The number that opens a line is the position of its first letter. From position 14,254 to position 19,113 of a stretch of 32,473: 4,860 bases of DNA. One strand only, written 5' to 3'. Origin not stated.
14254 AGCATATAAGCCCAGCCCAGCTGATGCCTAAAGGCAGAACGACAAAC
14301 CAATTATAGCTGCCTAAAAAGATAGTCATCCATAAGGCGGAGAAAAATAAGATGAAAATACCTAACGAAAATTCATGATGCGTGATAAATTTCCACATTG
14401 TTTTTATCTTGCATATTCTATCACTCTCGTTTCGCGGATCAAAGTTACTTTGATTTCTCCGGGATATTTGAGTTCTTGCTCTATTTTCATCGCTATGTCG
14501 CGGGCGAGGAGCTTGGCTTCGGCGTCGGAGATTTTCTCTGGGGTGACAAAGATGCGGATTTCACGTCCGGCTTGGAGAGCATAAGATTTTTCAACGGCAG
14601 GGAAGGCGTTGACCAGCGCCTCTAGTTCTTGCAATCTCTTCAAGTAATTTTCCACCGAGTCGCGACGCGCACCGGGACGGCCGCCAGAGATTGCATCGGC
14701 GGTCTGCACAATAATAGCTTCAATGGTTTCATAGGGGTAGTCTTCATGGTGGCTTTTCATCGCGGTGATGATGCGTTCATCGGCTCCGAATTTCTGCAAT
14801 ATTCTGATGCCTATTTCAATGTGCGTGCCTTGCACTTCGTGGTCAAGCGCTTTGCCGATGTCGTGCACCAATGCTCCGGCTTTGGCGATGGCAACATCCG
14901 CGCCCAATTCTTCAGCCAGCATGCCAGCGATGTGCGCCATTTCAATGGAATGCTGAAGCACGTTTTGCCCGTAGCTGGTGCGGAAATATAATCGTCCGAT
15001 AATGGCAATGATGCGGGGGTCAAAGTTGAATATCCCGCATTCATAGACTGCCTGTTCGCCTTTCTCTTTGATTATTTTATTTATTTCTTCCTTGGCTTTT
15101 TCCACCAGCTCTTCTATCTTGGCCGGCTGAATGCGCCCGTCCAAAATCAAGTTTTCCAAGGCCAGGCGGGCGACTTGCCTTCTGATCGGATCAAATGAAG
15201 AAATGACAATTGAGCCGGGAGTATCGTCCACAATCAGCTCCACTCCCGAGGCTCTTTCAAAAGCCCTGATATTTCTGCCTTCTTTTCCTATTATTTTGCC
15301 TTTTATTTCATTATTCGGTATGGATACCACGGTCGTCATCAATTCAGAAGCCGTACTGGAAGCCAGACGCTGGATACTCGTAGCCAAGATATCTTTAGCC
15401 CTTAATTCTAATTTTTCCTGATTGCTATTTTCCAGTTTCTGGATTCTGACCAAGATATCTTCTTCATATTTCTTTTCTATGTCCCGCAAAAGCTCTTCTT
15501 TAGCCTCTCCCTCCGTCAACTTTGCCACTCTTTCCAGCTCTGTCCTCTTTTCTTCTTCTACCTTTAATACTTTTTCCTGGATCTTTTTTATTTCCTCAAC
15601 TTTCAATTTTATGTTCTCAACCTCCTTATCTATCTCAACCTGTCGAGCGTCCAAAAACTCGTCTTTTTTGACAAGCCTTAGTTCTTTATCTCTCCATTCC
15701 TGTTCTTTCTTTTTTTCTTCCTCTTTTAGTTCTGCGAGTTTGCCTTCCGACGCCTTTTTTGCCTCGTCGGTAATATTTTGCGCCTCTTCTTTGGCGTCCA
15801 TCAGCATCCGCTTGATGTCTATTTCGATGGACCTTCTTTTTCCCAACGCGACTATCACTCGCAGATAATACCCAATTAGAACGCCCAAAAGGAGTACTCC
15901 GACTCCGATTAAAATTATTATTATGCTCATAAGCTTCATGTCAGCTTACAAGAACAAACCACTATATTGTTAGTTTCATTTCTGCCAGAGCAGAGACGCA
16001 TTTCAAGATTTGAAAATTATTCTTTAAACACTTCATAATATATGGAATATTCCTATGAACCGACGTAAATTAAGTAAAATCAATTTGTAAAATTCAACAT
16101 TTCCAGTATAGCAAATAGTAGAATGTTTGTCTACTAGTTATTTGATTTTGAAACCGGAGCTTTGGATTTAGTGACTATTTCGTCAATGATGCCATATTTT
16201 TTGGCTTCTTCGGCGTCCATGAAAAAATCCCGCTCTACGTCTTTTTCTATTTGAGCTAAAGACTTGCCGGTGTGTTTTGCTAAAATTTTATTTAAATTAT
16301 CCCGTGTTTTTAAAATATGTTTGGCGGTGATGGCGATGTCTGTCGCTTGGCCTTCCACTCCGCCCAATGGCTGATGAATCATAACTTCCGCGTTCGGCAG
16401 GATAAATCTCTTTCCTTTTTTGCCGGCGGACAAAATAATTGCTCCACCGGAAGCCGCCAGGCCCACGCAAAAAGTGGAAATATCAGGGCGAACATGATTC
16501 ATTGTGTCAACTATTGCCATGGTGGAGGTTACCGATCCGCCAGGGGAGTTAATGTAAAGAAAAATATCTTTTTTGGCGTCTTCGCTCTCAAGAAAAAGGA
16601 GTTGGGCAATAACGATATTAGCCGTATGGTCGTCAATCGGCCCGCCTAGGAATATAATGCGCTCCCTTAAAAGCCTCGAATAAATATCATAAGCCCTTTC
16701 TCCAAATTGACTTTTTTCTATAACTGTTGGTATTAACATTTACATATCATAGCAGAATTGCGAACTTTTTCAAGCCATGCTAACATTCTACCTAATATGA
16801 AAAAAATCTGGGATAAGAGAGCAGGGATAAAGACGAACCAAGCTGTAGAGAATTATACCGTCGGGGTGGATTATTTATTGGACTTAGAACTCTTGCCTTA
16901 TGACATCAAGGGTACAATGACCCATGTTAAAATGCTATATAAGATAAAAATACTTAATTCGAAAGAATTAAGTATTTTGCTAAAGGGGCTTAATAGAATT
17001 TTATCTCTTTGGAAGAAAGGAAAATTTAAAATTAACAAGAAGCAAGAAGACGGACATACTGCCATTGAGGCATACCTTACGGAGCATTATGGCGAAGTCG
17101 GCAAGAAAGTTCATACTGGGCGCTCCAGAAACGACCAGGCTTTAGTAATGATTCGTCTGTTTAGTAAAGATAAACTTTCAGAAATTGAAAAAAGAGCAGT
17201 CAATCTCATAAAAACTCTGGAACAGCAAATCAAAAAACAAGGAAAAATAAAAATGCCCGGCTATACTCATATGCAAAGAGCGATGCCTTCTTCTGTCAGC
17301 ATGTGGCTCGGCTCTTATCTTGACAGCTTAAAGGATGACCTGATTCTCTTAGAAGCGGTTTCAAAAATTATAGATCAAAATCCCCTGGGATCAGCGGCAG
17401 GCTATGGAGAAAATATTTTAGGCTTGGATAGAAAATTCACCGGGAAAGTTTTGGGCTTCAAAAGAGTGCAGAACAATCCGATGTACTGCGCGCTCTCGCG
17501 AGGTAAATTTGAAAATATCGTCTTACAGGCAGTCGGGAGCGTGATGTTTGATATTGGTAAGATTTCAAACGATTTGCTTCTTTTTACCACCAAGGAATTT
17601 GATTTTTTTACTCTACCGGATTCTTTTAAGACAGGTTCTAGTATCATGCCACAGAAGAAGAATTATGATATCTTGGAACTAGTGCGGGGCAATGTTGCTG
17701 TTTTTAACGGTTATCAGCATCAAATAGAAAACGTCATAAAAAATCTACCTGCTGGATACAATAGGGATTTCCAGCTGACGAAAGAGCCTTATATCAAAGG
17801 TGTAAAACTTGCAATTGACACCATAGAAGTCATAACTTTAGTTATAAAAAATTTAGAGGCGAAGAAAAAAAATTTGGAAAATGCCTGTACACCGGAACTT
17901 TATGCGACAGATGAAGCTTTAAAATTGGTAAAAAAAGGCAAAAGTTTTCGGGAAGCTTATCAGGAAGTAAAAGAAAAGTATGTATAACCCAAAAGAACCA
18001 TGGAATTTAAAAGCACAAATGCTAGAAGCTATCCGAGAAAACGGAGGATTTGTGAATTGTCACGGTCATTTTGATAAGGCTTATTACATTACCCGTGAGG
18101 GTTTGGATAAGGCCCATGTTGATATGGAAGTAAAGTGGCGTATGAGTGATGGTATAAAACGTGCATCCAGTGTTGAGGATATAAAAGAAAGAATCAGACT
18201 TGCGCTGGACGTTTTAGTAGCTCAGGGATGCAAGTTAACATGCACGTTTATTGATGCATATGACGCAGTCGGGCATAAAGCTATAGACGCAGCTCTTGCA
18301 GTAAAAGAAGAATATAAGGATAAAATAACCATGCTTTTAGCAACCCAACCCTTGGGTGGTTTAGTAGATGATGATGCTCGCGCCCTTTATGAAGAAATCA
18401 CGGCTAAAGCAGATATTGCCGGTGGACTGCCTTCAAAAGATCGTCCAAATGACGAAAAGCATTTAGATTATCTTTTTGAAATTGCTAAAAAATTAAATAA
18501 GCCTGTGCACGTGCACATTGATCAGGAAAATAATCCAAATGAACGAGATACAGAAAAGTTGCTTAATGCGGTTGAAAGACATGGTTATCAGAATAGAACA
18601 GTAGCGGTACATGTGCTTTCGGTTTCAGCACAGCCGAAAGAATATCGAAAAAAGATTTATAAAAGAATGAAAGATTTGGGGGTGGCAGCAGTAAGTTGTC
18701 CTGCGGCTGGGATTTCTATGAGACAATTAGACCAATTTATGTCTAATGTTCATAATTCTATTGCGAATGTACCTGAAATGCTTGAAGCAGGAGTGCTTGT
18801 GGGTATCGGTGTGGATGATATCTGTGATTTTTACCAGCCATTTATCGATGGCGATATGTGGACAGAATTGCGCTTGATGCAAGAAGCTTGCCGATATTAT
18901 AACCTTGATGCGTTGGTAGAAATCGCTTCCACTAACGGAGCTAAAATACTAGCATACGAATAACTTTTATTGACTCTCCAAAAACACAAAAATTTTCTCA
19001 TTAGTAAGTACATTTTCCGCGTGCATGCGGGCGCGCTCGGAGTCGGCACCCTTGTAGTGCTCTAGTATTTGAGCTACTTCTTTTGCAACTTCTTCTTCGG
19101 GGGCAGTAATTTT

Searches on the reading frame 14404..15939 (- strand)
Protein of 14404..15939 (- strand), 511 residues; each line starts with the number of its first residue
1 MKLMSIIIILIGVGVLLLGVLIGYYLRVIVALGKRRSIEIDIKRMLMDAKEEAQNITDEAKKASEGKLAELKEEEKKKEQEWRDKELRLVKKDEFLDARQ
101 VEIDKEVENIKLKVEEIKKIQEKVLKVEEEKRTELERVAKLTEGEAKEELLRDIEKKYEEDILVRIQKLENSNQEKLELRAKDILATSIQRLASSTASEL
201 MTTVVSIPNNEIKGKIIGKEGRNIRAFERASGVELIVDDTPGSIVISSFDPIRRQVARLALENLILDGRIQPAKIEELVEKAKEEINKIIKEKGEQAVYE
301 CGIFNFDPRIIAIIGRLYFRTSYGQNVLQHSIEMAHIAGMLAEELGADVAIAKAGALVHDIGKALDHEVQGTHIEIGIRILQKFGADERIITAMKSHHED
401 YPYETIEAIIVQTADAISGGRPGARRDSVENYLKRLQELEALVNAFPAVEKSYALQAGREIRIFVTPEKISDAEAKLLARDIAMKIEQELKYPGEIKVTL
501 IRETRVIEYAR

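Call 76: search_protein_families(library=pfam, proteins=[window:14404-15939:-], max_evalue=0.001)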
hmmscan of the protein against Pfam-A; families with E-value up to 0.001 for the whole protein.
window:14404-15939:- (511 aa): 4 families
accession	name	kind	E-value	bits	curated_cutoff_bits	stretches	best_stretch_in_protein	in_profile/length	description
PF12072.13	RNase_Y_N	-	1.9e-23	83.4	32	1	8-194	2-199/201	RNase Y N-terminal region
PF01966.28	HD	-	7.3e-19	68.6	22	1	327-418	1-114/116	HD domain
PF00013.35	KH_1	-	1.8e-06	28.1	21.5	1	203-261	2-64/66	KH domain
PF08668.18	HDOD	-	0.00097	19.1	22.9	0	326-363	94-132/196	HDOD domain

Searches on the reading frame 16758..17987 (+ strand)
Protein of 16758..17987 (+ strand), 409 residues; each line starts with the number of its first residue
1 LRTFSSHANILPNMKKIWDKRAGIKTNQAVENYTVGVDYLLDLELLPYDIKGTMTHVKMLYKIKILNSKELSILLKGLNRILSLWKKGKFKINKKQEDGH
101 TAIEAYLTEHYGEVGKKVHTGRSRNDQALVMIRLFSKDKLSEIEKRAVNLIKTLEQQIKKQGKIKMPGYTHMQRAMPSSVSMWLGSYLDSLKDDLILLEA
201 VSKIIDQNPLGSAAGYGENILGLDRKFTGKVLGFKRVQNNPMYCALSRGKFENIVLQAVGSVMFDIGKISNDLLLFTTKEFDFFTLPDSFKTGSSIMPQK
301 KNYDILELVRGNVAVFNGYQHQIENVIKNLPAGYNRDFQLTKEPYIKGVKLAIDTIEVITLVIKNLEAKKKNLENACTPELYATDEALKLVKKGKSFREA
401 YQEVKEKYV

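Call 76: search_protein_families(library=pfam, proteins=[window:16758-17987:+], max_evalue=0.001)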
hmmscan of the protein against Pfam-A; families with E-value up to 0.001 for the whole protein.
window:16758-17987:+ (409 aa): 1 family
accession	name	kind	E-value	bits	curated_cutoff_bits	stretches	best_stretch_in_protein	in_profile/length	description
PF00206.25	Lyase_1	-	3.8e-46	158.4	27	1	44-313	23-307/312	Lyase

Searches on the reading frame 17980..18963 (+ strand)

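Call 76: search_protein_families(library=pfam, proteins=[window:17980-18963:+], max_evalue=0.001)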
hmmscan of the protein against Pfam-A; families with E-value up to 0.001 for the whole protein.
window:17980-18963:+ (327 aa): 3 families
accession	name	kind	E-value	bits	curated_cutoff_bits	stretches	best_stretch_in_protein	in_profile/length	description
PF01979.26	Amidohydro_1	-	3.1e-13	50.1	25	1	23-324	5-298/345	Amidohydrolase family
PF07969.17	Amidohydro_3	-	4.8e-08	33.4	29.7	1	129-324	221-424/472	Amidohydrolase family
PF01026.27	TatD_DNase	-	0.00012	22.1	27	1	90-218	38-160/253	TatD related DNase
